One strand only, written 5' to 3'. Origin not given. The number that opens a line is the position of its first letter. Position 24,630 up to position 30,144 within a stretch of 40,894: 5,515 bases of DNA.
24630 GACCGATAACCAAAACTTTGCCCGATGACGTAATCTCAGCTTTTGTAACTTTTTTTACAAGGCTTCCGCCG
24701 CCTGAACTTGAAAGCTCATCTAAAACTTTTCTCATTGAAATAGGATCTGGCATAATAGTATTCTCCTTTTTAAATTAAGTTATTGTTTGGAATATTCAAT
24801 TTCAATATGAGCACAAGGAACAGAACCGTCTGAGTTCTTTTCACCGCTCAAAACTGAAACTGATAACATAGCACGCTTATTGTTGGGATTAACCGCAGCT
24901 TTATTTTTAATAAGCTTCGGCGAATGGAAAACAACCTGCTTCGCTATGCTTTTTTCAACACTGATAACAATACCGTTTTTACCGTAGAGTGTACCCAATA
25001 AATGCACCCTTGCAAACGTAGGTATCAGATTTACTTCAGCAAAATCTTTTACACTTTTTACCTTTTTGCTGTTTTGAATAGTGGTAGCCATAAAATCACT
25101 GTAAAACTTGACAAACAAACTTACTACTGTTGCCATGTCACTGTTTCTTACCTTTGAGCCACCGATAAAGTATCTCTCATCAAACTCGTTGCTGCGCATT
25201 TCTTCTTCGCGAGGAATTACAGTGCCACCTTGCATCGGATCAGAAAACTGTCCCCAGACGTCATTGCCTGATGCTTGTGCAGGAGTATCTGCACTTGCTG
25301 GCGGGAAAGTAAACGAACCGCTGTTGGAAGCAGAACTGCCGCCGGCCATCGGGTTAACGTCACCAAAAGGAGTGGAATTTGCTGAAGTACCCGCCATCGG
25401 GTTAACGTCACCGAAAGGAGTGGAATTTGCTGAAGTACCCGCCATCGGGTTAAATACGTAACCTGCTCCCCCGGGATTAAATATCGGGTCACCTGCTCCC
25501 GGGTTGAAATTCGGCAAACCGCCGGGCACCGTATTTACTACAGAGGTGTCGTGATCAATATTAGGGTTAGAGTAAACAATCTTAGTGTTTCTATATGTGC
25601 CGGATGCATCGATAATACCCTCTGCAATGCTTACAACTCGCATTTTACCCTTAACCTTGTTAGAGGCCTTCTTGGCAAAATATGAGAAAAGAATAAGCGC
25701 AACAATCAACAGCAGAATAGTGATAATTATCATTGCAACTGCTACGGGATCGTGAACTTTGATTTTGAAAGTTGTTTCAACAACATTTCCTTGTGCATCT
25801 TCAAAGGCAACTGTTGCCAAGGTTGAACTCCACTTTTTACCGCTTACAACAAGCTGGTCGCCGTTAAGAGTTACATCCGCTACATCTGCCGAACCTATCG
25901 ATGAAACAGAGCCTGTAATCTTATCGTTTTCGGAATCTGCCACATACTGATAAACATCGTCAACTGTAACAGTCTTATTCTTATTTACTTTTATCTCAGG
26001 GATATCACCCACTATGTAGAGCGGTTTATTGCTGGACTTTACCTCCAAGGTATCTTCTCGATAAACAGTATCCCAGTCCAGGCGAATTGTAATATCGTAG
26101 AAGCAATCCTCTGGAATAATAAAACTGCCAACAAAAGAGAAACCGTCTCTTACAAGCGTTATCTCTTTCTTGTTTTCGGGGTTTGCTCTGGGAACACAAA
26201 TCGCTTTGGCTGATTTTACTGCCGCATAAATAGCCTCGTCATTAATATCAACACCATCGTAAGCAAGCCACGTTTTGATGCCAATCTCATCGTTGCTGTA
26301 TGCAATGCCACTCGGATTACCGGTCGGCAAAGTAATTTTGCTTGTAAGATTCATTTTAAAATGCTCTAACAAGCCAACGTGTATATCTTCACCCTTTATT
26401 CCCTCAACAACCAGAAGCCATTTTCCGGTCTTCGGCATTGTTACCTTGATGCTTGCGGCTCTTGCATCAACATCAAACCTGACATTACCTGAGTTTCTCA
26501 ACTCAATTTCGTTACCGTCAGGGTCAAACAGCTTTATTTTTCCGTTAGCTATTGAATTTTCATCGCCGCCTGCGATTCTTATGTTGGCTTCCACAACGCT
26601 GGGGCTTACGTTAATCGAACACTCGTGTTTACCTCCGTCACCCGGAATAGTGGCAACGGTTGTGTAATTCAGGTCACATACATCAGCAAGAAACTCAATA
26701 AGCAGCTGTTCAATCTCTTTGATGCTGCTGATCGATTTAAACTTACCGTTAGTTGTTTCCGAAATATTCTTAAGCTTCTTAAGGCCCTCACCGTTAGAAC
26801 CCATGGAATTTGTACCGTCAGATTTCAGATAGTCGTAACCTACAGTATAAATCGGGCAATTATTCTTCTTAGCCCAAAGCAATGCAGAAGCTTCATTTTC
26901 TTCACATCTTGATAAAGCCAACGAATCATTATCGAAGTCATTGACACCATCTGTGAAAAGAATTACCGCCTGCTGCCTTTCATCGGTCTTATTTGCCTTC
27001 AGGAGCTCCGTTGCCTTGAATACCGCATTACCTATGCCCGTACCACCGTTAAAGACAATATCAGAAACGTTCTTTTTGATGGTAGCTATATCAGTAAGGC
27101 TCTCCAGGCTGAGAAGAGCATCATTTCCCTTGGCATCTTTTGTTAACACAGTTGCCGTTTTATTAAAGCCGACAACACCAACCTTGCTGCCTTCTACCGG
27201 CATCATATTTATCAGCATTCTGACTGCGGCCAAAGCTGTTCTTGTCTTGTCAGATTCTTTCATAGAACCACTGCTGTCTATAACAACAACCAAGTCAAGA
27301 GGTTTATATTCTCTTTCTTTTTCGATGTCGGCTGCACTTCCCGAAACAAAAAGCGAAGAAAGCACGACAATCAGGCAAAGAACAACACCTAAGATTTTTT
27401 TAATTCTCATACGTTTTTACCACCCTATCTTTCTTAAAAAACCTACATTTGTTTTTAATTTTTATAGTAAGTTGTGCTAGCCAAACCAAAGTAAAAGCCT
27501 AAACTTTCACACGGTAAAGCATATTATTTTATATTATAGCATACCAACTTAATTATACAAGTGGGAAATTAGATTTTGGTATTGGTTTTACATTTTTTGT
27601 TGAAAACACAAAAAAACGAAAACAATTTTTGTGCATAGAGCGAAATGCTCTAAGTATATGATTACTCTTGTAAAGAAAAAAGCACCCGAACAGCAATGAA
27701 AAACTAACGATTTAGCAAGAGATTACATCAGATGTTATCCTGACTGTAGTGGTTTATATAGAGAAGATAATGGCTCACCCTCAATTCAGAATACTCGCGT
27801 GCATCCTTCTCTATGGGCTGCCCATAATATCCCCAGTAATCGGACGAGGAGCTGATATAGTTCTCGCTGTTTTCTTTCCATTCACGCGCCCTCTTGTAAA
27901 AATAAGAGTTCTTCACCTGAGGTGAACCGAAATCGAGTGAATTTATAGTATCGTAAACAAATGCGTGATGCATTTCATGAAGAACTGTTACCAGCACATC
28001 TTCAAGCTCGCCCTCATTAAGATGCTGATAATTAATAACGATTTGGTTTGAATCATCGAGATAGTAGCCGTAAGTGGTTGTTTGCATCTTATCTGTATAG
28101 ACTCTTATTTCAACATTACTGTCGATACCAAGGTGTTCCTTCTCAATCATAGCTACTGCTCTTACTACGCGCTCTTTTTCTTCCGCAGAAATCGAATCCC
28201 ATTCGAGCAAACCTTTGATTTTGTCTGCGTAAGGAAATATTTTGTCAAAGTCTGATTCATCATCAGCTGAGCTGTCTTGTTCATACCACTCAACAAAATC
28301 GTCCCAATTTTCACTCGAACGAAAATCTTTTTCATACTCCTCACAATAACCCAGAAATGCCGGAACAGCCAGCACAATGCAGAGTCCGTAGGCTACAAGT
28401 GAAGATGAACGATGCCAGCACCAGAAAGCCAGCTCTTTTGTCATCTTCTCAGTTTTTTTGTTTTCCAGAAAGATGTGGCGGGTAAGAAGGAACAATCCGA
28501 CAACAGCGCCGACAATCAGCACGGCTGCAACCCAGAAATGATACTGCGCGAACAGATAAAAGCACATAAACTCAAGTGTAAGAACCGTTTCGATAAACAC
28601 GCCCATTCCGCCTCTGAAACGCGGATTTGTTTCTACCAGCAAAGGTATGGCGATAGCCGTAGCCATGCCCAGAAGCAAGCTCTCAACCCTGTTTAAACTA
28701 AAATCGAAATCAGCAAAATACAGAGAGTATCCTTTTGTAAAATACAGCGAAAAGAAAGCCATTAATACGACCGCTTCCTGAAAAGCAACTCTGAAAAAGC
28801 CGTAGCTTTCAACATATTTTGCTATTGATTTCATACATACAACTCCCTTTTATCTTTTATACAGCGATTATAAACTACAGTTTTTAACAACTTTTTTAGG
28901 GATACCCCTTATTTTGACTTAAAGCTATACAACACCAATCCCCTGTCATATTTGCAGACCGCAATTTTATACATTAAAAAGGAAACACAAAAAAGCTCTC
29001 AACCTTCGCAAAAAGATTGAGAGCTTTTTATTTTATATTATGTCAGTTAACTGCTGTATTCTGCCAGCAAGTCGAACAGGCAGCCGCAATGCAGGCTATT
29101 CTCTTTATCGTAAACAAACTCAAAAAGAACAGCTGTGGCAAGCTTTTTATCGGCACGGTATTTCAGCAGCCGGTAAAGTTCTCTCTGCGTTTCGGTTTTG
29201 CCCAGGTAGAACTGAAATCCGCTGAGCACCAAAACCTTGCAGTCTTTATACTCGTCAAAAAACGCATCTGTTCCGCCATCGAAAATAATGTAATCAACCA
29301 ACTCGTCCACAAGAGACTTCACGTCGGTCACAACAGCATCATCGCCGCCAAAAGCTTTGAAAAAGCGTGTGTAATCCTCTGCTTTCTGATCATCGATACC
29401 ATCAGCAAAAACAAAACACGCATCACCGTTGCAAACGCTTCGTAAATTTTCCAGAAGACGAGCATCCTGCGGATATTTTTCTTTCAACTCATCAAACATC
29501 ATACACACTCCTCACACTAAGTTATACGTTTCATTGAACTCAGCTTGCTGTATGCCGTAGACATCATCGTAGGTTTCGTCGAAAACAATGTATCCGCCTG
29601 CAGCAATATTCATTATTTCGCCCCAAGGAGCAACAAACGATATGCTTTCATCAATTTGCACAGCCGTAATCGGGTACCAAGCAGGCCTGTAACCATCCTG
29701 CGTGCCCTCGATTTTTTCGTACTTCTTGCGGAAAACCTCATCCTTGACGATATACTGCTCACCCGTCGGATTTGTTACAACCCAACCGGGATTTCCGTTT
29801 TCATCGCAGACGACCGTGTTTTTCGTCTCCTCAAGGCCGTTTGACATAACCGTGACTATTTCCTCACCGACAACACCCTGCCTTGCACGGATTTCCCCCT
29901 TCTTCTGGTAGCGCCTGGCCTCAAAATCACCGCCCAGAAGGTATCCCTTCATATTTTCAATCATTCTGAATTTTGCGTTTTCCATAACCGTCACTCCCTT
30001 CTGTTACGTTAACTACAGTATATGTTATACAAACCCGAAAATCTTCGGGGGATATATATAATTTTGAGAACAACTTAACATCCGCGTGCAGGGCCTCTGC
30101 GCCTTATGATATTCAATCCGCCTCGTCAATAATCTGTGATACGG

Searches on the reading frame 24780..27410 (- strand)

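Call 5: search_protein_families(library=pfam, proteins=[window:24780-27410:-], max_evalue=0.01)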
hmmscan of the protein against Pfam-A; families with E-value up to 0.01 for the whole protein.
window:24780-27410:- (876 aa): 3 families
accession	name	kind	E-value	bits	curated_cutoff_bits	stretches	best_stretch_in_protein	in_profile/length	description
PF13519.12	VWA_2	-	4.1e-13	50.3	27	1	40-155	1-106/107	von Willebrand factor type A domain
PF00092.34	VWA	-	4.6e-11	43.7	23.8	1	39-235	1-170/174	von Willebrand factor type A domain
PF05762.20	VWA_CoxE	-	8e-09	35.7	26.4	1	31-162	50-166/222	VWA domain containing CoxE-like protein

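Call 6: search_protein_families(library=padloc, proteins=[window:24780-27410:-], max_evalue=0.01)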
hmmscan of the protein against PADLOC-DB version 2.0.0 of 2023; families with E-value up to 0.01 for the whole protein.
window:24780-27410:- (876 aa): 0 families

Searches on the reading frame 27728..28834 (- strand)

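Call 5: search_protein_families(library=pfam, proteins=[window:27728-28834:-], max_evalue=0.01)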
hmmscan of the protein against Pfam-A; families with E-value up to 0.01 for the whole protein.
window:27728-28834:- (368 aa): 1 family
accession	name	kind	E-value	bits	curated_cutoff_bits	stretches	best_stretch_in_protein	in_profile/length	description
PF10263.15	SprT-like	-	6.2e-05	23.3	25.6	1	241-294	19-75/108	SprT-like family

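Call 6: search_protein_families(library=padloc, proteins=[window:27728-28834:-], max_evalue=0.01)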
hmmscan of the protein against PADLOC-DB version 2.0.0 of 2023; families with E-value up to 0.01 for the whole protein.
window:27728-28834:- (368 aa): 0 families

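Call 24: search_protein_families(library=ncbifam, proteins=[window:27728-28834:-], max_evalue=0.01)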
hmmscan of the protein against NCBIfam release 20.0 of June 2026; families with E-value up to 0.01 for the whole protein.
window:27728-28834:- (368 aa): 2 families
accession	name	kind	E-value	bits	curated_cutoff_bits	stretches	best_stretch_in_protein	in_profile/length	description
NF047919.1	lactonase_YtnP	equivalog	3e-05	23.4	425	1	230-350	54-171/274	YtnP family quorum-quenching lactonase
NF003339.0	PRK04351.1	equivalog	0.0032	17.1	113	1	245-295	26-76/149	SprT family protein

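Call 106: search_protein_families(library=phrogs, proteins=[window:27728-28834:-], max_evalue=0.001)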
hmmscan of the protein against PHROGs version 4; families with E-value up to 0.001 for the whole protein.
window:27728-28834:- (368 aa): 0 families

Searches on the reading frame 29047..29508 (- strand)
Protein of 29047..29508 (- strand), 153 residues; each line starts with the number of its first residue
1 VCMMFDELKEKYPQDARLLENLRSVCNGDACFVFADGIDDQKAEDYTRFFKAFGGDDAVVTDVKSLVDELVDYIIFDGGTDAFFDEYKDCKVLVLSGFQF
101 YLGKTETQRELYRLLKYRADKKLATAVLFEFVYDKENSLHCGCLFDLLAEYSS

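Call 5: search_protein_families(library=pfam, proteins=[window:29047-29508:-], max_evalue=0.01)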
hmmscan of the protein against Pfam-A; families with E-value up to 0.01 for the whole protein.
window:29047-29508:- (153 aa): 0 families

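Call 6: search_protein_families(library=padloc, proteins=[window:29047-29508:-], max_evalue=0.01)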
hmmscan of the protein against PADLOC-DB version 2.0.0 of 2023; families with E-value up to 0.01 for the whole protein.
window:29047-29508:- (153 aa): 0 families

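Call 24: search_protein_families(library=ncbifam, proteins=[window:29047-29508:-], max_evalue=0.01)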
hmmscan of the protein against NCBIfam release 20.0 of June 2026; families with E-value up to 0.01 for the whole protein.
window:29047-29508:- (153 aa): 0 families

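Call 89: search_protein_families(library=pfam, proteins=[window:29047-29508:-], max_evalue=0.1)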
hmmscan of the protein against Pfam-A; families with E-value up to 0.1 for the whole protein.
window:29047-29508:- (153 aa): 1 family
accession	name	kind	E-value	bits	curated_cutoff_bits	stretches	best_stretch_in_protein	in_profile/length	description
PF00308.24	Bac_DnaA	-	0.031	14.9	23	1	67-117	76-125/162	Bacterial DnaA ATPAse domain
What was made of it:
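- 29047..29508 (-): 153-aa ORF, probably co-transcribed. It is not conserved in related loci. No family match (calls 5, 89).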

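Call 106: search_protein_families(library=phrogs, proteins=[window:29047-29508:-], max_evalue=0.001)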
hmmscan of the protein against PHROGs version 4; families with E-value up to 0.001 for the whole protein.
window:29047-29508:- (153 aa): 0 families

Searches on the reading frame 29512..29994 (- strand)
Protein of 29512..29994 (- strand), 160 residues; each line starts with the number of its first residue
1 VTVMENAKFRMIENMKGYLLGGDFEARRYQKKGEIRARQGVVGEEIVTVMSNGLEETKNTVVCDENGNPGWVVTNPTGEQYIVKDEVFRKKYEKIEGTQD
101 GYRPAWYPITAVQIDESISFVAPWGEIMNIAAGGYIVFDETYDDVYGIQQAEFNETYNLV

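Call 5: search_protein_families(library=pfam, proteins=[window:29512-29994:-], max_evalue=0.01)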
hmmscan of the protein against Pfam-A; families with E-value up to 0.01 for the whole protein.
window:29512-29994:- (160 aa): 1 family
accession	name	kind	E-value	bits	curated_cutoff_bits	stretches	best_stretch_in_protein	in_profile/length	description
PF14083.11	PGDYG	-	7.9e-06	26.6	27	1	71-157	10-101/102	PGDYG protein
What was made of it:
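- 29512..29994 (-): PGDYG-domain protein, 160 aa. It is the fourth gene in this clade. PF14083 E=8e-6 (call 5).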

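Call 6: search_protein_families(library=padloc, proteins=[window:29512-29994:-], max_evalue=0.01)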
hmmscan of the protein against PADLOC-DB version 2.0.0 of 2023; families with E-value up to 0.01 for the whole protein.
window:29512-29994:- (160 aa): 0 families

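Call 24: search_protein_families(library=ncbifam, proteins=[window:29512-29994:-], max_evalue=0.01)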
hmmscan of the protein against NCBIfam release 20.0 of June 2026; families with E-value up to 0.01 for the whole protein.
window:29512-29994:- (160 aa): 0 families

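Call 106: search_protein_families(library=phrogs, proteins=[window:29512-29994:-], max_evalue=0.001)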
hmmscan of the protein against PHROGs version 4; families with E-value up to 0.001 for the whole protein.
window:29512-29994:- (160 aa): 2 families
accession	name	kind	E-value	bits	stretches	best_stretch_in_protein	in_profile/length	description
phrog_419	-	unknown function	9.7e-05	22.9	1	71-113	99-139/300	-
phrog_1810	-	unknown function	0.00011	23.3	1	57-97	56-94/166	-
